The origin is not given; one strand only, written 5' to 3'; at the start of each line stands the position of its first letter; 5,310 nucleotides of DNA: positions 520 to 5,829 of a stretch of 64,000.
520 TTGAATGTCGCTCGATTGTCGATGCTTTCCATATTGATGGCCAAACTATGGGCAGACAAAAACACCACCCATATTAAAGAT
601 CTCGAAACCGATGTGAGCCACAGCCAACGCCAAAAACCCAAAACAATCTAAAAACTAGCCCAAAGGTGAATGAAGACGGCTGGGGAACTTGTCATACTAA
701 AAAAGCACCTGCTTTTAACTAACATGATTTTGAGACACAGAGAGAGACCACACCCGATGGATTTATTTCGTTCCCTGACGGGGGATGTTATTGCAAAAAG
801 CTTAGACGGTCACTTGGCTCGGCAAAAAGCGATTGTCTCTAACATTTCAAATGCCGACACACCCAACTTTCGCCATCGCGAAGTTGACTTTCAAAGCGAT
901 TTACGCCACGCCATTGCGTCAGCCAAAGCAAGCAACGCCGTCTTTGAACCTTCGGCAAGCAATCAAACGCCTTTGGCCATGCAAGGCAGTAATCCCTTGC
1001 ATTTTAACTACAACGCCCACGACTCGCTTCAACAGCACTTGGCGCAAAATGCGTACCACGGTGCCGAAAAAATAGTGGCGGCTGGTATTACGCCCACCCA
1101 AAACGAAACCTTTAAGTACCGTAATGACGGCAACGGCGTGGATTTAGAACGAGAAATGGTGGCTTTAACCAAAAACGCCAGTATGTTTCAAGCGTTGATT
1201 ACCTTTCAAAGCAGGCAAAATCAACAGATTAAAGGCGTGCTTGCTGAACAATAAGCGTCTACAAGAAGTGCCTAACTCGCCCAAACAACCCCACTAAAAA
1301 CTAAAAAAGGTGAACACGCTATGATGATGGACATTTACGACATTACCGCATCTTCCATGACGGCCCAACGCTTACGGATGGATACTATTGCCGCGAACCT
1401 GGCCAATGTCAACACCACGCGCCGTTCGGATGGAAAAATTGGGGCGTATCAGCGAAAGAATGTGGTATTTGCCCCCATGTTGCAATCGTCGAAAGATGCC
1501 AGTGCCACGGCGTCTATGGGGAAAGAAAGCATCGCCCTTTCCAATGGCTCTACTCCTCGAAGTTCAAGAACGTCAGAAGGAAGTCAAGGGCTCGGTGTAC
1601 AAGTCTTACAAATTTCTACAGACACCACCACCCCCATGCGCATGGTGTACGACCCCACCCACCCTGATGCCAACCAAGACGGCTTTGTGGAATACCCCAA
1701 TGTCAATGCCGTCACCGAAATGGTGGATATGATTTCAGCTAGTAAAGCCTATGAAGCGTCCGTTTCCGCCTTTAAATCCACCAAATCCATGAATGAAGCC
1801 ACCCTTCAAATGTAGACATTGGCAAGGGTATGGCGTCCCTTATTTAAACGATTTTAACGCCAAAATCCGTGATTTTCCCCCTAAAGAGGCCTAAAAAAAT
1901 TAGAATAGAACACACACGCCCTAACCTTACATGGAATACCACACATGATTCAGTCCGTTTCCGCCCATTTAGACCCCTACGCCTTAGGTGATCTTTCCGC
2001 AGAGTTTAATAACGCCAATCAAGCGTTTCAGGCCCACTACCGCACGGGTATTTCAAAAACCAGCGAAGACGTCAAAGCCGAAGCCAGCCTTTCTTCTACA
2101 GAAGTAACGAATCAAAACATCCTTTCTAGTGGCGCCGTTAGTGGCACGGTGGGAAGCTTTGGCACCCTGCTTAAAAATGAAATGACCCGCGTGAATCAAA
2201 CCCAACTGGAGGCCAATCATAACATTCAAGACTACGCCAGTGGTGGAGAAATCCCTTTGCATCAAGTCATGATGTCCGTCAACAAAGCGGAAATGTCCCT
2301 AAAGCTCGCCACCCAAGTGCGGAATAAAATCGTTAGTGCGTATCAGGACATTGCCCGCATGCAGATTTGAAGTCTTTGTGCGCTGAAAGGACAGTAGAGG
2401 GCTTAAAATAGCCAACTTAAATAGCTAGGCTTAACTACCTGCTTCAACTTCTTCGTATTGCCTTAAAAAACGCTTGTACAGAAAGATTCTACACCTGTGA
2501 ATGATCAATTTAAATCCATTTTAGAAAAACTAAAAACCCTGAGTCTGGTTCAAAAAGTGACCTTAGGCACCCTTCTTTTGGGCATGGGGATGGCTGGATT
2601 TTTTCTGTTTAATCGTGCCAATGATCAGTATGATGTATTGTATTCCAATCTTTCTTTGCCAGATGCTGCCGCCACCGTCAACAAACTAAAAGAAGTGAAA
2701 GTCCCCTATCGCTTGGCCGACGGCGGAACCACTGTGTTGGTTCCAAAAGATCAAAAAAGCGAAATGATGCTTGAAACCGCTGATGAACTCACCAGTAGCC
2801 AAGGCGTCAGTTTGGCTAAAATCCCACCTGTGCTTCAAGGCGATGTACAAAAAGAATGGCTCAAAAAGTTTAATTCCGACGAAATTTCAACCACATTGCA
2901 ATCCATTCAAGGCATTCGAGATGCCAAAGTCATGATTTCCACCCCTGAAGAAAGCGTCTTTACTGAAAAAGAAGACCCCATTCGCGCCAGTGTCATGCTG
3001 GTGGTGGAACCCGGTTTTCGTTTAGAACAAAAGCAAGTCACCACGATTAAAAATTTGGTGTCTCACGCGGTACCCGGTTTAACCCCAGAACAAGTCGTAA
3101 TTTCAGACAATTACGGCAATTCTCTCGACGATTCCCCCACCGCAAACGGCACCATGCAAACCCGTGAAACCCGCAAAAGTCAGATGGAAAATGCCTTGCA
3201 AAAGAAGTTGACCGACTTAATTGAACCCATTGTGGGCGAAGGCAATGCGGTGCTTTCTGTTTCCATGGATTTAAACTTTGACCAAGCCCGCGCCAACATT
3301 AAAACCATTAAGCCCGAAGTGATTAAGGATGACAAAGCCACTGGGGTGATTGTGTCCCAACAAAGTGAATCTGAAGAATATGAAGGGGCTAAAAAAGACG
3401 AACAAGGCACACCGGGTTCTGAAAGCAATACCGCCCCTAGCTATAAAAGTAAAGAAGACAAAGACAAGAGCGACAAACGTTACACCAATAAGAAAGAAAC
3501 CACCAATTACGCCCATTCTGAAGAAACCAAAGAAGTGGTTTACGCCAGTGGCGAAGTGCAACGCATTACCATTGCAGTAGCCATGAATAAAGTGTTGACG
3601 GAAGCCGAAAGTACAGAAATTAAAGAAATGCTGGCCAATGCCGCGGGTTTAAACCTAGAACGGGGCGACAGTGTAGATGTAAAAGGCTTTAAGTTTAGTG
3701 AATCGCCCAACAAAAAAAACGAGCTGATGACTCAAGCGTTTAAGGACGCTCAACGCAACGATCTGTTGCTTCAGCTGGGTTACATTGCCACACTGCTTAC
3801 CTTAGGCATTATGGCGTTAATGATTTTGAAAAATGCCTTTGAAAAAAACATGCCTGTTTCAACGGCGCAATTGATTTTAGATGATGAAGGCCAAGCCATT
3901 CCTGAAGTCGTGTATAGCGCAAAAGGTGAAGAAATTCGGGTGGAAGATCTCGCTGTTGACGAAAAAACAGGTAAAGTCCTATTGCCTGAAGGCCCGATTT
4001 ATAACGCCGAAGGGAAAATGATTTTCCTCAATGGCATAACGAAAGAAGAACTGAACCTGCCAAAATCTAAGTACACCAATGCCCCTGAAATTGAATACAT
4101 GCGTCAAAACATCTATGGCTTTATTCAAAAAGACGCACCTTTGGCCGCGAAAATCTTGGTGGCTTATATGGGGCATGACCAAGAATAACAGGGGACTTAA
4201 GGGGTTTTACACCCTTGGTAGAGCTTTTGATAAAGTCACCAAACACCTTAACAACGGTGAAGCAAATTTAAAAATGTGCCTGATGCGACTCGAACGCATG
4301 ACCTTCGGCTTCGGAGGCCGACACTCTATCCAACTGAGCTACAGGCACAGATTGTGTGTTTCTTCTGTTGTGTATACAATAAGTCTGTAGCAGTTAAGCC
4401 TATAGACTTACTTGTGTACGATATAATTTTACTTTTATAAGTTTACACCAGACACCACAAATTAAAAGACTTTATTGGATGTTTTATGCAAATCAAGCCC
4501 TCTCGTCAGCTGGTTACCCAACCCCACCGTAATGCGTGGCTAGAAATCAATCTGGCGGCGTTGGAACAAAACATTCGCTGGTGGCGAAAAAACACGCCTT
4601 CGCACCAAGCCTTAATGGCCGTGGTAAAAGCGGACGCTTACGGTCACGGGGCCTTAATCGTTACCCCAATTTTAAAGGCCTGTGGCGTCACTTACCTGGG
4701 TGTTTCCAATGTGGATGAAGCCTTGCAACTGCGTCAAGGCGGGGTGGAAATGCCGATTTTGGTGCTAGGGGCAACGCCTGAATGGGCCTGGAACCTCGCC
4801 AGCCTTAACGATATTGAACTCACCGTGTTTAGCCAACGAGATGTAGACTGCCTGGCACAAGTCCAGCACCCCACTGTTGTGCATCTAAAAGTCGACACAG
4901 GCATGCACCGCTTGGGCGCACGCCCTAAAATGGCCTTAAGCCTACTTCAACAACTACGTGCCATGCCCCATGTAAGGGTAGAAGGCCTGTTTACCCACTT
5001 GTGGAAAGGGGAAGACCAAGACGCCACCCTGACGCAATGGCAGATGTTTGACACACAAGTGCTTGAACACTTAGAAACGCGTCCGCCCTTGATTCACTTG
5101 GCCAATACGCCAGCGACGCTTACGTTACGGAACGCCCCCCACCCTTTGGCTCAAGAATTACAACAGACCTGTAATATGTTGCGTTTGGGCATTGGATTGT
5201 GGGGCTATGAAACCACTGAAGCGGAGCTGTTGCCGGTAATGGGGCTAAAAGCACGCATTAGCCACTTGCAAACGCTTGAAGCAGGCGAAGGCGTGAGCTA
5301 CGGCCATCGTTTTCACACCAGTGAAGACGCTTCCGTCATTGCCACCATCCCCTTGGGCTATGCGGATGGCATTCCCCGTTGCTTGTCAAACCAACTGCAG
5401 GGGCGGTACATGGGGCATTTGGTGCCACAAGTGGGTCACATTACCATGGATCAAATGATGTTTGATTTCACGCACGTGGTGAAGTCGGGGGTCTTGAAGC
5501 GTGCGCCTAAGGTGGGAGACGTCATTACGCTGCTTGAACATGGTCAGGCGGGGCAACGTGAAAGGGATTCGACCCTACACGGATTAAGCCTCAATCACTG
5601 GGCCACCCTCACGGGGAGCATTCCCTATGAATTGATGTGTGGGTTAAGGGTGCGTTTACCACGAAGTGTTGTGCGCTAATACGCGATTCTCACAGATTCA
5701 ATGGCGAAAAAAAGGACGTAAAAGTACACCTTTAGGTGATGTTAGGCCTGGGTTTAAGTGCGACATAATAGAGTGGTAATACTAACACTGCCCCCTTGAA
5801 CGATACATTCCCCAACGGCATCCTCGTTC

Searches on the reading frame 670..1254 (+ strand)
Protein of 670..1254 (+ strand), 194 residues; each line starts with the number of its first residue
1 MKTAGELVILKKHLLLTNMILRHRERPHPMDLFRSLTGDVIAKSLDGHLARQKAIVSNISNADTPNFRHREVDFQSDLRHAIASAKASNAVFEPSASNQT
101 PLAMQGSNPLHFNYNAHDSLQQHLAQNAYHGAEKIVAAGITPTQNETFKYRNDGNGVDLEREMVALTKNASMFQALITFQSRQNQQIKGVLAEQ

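Call 63: search_protein_families(library=pfam, proteins=[window:670-1254:+])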
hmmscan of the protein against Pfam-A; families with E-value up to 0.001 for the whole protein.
window:670-1254:+ (194 aa): 1 family
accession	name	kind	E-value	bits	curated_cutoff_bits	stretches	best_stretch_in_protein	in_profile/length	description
PF00460.25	Flg_bb_rod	-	0.00039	20.8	20.7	0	50-68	13-31/31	Flagella basal body rod protein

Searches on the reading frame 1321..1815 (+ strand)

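Call 63: search_protein_families(library=pfam, proteins=[window:1321-1815:+])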
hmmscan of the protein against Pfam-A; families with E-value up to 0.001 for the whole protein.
window:1321-1815:+ (164 aa): 2 families
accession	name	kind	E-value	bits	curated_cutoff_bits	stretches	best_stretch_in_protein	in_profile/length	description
PF06429.18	Flg_bbr_C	-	2e-14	53.2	23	1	119-164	1-46/46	Flagellar basal body rod FlgEFG protein C-terminal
PF00460.25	Flg_bb_rod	-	3.4e-07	30.5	20.7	1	10-34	5-29/31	Flagella basal body rod protein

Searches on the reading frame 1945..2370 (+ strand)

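Call 63: search_protein_families(library=pfam, proteins=[window:1945-2370:+])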
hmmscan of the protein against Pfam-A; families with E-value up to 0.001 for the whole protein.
window:1945-2370:+ (141 aa): 1 family
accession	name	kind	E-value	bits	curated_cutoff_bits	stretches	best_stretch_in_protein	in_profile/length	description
PF02049.23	FliE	-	2.8e-25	88.7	22.4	1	65-141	14-89/89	Flagellar hook-basal body complex protein FliE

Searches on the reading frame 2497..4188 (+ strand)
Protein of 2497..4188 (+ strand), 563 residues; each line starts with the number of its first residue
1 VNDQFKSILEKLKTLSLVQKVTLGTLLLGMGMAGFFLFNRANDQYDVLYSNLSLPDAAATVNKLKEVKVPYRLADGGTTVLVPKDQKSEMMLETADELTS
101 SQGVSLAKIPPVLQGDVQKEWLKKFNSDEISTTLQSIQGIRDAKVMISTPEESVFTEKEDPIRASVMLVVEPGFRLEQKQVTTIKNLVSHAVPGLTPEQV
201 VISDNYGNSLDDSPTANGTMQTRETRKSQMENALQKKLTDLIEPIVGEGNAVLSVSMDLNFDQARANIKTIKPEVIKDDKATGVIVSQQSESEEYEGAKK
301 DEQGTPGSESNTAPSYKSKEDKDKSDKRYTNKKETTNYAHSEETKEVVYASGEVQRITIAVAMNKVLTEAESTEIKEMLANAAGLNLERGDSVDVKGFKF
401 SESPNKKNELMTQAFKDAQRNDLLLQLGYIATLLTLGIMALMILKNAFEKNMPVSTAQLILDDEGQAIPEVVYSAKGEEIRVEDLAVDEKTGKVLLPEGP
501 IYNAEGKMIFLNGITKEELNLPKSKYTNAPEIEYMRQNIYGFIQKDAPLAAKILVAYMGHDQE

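Call 63: search_protein_families(library=pfam, proteins=[window:2497-4188:+])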
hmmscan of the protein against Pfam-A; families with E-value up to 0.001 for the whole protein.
window:2497-4188:+ (563 aa): 2 families
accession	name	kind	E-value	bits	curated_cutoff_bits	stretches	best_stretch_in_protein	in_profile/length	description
PF01514.23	YscJ_FliF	-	1e-39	136.7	24.4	1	42-211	3-178/179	Secretory protein of YscJ/FliF family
PF08345.17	YscJ_FliF_C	-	3.7e-31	109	23.8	1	243-400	2-147/147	Flagellar M-ring protein C-terminal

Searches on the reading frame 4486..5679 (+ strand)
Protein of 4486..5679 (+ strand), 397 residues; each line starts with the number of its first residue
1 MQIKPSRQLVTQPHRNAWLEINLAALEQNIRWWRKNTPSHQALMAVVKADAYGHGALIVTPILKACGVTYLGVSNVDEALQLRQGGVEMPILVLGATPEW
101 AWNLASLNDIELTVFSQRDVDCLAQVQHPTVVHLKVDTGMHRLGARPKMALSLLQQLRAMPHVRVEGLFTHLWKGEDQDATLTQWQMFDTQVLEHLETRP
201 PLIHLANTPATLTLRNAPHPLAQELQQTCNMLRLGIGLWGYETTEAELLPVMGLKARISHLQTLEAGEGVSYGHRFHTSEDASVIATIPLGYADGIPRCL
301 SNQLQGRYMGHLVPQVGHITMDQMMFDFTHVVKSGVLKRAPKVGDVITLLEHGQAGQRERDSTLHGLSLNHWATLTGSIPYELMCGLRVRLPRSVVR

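Call 63: search_protein_families(library=pfam, proteins=[window:4486-5679:+])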
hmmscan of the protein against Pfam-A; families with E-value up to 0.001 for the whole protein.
window:4486-5679:+ (397 aa): 2 families
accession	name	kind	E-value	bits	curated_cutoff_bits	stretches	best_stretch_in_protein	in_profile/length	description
PF01168.26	Ala_racemase_N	-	1.3e-56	192.2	24.1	1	21-242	1-219/220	Alanine racemase, N-terminal domain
PF00842.27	Ala_racemase_C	-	2.8e-32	111.4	25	1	251-394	1-126/127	Alanine racemase, C-terminal domain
